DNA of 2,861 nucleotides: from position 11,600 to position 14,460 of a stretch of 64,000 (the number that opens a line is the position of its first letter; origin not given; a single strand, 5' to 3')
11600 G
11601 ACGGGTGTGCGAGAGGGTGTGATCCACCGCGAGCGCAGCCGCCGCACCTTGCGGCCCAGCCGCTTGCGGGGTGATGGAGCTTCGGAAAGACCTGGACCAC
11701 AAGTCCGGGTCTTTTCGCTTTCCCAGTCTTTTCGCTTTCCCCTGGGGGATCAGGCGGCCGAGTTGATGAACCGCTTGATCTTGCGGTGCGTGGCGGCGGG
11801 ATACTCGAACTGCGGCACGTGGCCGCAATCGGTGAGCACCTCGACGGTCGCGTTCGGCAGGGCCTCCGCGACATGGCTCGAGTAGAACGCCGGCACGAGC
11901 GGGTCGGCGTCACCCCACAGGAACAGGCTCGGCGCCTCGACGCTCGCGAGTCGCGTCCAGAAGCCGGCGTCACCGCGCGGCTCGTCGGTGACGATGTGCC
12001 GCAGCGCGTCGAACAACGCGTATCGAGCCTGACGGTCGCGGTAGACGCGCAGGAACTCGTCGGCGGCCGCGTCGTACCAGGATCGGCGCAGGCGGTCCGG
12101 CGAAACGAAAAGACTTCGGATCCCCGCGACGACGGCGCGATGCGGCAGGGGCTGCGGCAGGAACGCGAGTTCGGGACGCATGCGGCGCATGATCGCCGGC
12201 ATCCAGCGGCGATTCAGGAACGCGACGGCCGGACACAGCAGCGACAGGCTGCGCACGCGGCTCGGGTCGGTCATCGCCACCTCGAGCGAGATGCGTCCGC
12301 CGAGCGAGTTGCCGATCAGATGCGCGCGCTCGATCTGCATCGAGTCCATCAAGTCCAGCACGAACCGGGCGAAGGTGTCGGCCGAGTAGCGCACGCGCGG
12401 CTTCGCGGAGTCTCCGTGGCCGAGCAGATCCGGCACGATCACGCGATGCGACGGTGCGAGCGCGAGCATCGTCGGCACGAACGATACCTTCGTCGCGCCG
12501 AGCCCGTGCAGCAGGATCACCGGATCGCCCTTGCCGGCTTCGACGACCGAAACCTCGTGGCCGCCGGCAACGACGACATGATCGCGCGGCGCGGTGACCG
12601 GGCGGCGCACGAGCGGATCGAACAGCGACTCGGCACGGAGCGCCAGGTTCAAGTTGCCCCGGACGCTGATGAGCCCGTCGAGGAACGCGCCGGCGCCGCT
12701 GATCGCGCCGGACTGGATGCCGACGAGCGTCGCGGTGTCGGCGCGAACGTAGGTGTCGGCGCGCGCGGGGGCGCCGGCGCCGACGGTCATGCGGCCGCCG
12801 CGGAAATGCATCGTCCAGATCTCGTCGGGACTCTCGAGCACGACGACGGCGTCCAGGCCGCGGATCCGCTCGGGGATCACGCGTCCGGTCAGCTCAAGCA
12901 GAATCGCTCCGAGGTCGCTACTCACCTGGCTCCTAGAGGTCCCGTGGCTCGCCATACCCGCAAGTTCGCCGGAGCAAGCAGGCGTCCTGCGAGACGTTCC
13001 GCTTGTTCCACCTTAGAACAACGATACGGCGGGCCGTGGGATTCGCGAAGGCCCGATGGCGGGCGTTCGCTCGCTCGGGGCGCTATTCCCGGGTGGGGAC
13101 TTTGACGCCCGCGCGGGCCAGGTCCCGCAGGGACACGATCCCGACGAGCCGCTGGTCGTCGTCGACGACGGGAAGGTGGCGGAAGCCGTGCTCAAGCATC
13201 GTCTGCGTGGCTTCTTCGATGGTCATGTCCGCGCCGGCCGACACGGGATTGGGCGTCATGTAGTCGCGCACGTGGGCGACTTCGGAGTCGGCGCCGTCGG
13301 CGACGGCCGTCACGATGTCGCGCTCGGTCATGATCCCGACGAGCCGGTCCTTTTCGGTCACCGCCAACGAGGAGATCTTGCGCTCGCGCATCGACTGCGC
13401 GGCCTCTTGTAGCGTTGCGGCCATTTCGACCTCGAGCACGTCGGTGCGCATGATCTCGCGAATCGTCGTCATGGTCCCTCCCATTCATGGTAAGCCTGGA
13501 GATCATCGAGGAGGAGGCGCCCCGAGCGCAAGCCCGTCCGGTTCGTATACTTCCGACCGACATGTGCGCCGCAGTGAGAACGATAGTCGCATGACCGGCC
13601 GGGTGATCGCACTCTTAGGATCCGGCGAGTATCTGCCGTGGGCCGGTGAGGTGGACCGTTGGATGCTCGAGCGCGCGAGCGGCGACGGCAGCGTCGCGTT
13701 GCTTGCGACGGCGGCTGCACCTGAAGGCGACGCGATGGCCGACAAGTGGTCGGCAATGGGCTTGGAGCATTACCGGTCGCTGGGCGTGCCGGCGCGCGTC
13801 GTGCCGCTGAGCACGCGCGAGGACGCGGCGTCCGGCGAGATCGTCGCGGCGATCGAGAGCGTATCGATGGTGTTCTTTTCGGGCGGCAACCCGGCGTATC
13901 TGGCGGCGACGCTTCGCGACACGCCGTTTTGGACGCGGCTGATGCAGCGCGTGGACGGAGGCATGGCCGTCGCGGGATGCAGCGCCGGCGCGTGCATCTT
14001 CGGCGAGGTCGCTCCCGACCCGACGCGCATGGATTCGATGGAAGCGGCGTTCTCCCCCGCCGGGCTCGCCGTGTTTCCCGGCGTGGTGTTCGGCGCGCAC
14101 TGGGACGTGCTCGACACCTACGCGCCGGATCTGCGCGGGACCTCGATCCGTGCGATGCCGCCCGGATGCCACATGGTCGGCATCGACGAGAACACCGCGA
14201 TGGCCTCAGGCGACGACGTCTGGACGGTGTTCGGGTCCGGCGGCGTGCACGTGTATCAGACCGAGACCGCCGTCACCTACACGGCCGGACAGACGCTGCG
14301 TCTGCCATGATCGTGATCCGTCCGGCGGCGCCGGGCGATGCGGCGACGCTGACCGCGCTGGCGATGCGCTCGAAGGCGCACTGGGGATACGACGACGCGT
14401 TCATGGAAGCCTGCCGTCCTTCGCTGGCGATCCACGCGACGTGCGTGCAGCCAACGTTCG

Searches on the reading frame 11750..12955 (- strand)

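Call 52: search_protein_families(library=pfam, proteins=[window:11750-12955:-], max_evalue=0.001)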
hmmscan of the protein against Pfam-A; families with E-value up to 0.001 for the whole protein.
window:11750-12955:- (401 aa): 5 families
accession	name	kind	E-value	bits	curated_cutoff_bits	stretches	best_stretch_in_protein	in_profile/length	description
PF00561.26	Abhydrolase_1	-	4.2e-34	118.7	25.8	1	145-384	2-243/245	alpha/beta hydrolase fold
PF12697.13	Abhydrolase_6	-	7.5e-25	89.3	26.3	1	146-389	1-214/217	Alpha/beta hydrolase family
PF12146.15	Hydrolase_4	-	5e-13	49.3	27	1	146-379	7-232/239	Serine aminopeptidase, S33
PF02036.22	SCP2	-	6.9e-09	36.4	21.3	1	29-113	14-101/101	SCP-2 sterol transfer family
PF02230.22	Abhydrolase_2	-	0.00045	20.6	23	0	145-160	16-31/217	Phospholipase/Carboxylesterase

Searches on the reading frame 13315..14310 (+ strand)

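Call 52: search_protein_families(library=pfam, proteins=[window:13315-14310:+], max_evalue=0.001)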
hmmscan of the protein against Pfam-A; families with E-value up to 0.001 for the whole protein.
window:13315-14310:+ (331 aa): 1 family
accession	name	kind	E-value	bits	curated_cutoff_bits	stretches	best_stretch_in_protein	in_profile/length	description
PF03575.23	Peptidase_S51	-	1.2e-12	48.4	23.9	1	100-299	3-199/206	Peptidase family S51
